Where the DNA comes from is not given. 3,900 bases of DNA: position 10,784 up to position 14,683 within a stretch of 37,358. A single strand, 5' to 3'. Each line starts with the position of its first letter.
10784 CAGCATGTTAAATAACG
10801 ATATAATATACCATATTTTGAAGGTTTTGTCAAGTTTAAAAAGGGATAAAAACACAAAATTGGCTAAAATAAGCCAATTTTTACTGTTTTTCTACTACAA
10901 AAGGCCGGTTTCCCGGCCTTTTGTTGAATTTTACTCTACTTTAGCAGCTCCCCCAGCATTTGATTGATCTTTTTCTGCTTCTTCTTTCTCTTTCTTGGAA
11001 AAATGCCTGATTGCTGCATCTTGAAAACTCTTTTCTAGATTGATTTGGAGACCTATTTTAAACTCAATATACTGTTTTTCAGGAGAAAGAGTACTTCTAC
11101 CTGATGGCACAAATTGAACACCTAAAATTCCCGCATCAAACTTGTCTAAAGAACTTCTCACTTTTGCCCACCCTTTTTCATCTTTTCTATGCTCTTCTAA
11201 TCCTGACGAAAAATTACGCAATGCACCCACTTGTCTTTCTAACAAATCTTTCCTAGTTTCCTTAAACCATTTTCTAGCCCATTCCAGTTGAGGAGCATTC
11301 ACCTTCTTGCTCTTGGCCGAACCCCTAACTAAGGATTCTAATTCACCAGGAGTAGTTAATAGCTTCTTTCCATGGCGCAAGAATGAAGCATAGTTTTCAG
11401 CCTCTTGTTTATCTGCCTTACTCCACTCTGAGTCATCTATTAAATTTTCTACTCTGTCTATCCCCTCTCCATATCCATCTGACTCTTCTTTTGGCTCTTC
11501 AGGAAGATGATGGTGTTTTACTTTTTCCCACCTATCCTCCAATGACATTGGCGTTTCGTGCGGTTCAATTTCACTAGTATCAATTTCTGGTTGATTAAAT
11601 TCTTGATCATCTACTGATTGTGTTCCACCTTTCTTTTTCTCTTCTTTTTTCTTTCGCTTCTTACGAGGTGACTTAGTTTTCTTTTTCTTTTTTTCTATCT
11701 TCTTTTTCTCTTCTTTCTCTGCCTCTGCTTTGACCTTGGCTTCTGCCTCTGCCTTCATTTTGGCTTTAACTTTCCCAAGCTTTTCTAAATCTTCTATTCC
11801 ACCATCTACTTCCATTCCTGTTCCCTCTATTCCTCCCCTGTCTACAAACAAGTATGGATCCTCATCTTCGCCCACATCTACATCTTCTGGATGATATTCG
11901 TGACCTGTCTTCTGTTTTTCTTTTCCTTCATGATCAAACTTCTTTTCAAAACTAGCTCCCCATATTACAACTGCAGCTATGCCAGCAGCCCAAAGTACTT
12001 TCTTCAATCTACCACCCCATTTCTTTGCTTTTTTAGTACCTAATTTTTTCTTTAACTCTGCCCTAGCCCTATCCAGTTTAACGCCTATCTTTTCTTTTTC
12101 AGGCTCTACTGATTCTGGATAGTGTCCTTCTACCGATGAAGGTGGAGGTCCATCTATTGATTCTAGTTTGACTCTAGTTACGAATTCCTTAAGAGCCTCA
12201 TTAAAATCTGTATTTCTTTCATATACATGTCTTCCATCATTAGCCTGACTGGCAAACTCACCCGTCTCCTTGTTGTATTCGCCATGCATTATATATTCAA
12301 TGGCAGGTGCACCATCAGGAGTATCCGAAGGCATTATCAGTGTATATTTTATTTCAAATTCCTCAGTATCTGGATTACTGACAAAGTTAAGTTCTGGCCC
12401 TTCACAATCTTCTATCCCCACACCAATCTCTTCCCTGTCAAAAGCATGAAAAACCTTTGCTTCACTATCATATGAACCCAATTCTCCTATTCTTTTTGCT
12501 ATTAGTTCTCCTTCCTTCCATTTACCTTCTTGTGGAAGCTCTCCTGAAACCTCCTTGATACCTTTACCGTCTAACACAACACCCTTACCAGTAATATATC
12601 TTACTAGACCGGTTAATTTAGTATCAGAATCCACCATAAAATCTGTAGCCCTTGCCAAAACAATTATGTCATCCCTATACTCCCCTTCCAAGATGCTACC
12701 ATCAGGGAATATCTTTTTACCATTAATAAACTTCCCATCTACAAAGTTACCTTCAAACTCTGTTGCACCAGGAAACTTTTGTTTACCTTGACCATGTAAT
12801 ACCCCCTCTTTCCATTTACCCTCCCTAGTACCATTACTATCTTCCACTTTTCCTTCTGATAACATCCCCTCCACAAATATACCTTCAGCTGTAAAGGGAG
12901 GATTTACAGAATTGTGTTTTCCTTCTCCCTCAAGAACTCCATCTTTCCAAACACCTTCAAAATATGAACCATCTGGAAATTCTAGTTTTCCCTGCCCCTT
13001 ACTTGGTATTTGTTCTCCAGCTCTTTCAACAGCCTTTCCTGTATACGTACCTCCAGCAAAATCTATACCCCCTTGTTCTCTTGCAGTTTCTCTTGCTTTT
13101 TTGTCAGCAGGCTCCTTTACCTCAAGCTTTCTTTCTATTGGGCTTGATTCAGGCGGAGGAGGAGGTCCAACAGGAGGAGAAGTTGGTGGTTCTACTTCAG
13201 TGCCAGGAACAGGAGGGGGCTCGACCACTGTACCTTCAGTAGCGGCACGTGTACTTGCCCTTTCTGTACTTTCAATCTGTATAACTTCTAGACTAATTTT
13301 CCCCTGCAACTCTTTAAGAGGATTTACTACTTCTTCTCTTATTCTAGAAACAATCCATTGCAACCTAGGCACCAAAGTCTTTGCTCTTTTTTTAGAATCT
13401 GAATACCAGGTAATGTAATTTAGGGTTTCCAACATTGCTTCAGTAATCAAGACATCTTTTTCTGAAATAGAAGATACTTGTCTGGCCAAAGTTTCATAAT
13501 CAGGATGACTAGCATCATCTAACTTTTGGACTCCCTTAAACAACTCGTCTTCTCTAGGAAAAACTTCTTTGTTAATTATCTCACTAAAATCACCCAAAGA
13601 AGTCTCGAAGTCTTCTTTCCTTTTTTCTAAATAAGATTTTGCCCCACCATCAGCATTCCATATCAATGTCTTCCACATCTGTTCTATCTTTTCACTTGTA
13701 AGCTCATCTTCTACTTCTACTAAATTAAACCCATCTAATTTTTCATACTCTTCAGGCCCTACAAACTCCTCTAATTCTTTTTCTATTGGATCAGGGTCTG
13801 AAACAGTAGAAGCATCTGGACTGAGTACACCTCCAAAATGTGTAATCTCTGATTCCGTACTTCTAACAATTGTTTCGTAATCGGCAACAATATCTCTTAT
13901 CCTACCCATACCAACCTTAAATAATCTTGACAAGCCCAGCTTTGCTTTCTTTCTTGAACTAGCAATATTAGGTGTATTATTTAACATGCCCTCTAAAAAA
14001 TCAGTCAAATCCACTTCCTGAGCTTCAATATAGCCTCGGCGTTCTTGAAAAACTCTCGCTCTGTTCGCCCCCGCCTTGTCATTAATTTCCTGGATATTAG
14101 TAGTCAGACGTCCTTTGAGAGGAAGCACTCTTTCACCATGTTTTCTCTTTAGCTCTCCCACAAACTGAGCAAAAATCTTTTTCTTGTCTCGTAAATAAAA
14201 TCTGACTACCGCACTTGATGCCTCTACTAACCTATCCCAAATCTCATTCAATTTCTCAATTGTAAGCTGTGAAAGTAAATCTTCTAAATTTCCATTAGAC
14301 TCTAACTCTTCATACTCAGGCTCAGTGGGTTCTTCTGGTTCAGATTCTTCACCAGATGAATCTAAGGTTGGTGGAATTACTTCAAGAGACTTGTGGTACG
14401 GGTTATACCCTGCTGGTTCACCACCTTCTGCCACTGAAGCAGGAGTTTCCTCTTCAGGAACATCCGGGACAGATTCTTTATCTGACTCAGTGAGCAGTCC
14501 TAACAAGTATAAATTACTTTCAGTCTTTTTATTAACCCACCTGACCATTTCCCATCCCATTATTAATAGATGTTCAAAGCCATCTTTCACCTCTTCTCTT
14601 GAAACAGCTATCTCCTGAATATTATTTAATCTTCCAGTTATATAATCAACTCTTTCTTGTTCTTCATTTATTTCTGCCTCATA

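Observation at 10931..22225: Tightly coupled four-gene operon encoding two giant acidic MORN-repeat proteins and two small helical proteins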

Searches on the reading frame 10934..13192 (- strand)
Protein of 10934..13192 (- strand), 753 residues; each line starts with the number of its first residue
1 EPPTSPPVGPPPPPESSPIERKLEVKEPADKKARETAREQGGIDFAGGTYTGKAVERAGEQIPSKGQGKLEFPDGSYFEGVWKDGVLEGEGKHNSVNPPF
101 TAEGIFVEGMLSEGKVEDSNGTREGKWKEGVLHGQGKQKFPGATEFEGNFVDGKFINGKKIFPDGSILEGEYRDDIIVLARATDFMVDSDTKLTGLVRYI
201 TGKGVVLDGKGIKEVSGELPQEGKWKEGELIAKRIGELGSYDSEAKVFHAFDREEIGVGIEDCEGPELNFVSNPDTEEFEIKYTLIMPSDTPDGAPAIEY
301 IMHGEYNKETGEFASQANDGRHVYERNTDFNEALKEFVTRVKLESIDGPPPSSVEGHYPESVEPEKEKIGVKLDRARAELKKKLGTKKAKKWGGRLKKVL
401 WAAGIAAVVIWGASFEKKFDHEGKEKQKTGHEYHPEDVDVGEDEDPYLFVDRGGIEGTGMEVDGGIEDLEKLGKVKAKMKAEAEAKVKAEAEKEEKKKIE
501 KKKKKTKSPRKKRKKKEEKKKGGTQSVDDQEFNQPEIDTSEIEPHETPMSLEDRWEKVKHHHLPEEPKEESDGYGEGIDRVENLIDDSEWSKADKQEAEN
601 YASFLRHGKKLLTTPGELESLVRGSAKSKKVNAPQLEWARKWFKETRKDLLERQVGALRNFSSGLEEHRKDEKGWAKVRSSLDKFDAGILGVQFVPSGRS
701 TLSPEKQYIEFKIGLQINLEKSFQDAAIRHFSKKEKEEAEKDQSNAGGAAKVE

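Call 92: predict_structure(protein=window:10934-13192:-)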
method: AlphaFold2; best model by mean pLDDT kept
length: 753 residues; sequences in the alignment: 1
mean_pLDDT: 39.6   pTM: 0.23
mean pLDDT of the five models: 39.6, 38.9, 35.7, 31.6, 29.2
residues with pLDDT >= 90: 0; 70-90: 6; 50-70: 108; < 50: 639
segments of 3 or more residues with pLDDT < 50: 15-17, 19-63, 73-75, 85-149, 151-377, 388-390, 392-473, 506-512, 514-519, 521-553, 555-575, 603-605, 607-651, 653-655, 657-659, 682-736, 738-753
pLDDT, mean of each block of 10 residues (from residue 1): 53 43 32 38 29 36 54 51 48 35 31 39 42 41 45 43 42 28 25 24 28 29 33 31 25 27 31 36 34 35 38 35 32 36 29 31 37 47 52 44 31 30 34 34 29 29 36 52 64 68 52 47 39 40 43 44 37 47 57 58 48 40 39 44 44 49 51 55 42 33 35 34 37 45 35 26
secondary structure, 60 per line:
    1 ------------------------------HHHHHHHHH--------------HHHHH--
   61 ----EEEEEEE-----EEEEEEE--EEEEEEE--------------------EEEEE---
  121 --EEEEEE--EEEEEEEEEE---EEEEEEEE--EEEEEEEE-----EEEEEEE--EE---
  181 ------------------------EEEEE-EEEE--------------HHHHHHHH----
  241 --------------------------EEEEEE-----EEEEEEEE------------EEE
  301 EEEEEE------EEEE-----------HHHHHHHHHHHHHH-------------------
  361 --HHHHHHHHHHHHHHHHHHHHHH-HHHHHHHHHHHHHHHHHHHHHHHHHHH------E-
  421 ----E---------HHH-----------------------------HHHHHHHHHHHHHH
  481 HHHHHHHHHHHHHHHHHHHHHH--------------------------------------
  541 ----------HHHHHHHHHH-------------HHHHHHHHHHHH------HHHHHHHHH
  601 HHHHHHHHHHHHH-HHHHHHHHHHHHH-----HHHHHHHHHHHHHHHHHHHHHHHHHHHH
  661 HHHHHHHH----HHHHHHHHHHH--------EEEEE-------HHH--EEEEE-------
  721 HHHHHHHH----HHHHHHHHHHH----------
elements in order (helices of 4 or more, strands of 3 or more residues): H31-39 H54-58 E65-71 E77-83 E86-92 E113-117 E123-128 E131-140 E144-151 E154-161 E167-173 E205-209 E211-214 H229-236 E267-272 E278-285 E298-306 E313-316 H328-341 H363-384 H386-412 H467-502 H551-560 H574-585 H592-613 H615-627 H633-668 H673-683 E692-696 E709-713 H721-728 H733-743
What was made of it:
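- Checked: Only the last 753 aa were modelled, and at low confidence (call 92).
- The structure model of the C-terminal 753 aa is unusable (pLDDT 39.6, call 92).
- Tried and rejected: Mean pLDDT was 39.6, so I did not use the model for fold search (call 92).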

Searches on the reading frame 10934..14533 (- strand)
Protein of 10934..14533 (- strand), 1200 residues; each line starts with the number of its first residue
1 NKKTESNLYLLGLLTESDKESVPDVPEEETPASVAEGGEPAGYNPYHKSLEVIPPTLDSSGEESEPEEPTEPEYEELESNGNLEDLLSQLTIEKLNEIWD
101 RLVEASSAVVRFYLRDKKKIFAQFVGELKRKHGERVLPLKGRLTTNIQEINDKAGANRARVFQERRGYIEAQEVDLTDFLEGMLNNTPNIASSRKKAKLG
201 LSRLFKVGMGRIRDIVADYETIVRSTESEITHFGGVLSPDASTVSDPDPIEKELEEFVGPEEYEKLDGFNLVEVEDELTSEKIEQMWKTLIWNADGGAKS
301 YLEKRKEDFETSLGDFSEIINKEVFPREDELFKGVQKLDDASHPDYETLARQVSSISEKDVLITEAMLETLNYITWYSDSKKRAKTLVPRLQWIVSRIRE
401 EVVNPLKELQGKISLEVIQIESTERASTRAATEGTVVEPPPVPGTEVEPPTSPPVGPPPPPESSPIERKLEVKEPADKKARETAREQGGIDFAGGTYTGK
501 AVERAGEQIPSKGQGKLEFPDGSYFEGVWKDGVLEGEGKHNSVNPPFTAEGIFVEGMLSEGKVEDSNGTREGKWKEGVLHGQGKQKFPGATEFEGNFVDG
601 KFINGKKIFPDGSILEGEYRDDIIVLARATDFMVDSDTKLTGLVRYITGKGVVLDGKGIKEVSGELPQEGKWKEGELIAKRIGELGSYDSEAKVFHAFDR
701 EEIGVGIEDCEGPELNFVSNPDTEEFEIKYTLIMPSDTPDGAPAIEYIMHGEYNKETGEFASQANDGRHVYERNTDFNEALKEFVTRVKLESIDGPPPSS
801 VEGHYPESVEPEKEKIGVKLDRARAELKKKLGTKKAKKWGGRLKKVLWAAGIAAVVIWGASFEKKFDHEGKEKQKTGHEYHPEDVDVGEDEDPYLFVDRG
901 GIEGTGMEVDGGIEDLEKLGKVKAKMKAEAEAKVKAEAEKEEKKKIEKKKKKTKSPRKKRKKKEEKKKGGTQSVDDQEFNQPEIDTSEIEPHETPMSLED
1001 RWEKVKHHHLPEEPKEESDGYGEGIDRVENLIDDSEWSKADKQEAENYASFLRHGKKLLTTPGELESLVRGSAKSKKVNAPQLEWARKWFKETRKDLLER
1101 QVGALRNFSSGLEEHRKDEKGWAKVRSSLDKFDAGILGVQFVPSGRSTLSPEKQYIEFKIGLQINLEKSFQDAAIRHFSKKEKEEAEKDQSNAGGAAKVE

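Call 98: search_protein_representatives(protein=window:10934-14533:-)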
Query: 1200 residues. Proteins with E-value up to 0.001 (for the whole library): 2917; up to 1e-10: 209; up to 1e-30: 3. The best 150 are listed.
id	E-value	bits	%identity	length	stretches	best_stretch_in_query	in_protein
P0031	0.0e+00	2210.3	100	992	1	209-1200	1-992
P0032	5.6e-36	140.4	34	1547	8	514-623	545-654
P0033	1.5e-31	125.7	38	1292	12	509-621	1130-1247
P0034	6.7e-30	120.2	40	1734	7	512-620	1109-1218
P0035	1.9e-29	118.7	44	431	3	513-631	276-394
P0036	6.4e-27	110.4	37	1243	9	528-620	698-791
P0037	7.0e-25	103.6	35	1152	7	512-622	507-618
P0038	6.6e-24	100.4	37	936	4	512-622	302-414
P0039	7.5e-24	100.2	36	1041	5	512-621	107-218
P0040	3.2e-23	98.1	36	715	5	511-622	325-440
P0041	1.7e-22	95.7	37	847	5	481-622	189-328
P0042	2.8e-22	95.0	40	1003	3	512-623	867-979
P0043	3.9e-22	94.5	40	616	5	514-618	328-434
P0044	5.8e-21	90.6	35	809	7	512-619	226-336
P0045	6.0e-21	90.6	35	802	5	512-619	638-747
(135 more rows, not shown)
